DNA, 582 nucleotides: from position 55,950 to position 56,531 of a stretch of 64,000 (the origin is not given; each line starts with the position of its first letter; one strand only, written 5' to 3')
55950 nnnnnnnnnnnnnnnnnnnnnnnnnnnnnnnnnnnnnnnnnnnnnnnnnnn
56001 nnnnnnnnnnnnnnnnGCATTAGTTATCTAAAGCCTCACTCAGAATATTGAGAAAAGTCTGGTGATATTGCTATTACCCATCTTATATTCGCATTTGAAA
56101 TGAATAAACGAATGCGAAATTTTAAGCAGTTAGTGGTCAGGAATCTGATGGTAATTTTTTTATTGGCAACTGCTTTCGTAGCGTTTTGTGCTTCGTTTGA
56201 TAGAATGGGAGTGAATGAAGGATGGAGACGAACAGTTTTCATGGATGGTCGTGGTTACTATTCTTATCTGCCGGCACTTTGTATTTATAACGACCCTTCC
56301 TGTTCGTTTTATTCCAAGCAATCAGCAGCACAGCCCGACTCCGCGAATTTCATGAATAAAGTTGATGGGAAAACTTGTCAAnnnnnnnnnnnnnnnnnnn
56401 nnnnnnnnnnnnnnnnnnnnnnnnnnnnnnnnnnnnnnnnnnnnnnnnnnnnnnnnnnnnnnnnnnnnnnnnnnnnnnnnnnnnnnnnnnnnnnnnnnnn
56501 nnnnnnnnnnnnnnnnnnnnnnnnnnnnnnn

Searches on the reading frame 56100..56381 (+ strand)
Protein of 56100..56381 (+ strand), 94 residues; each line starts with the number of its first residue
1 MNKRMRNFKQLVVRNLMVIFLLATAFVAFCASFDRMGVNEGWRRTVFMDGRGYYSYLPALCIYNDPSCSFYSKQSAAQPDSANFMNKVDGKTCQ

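Call 55: search_protein_families(library=pfam, proteins=[window:56100-56381:+], max_evalue=5)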
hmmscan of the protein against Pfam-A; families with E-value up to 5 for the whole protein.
window:56100-56381:+ (94 aa): 1 family
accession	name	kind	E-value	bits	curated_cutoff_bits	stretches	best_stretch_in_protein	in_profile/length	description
PF03606.21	DcuC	-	0.15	11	23.1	1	7-51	273-314/461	C4-dicarboxylate anaerobic carrier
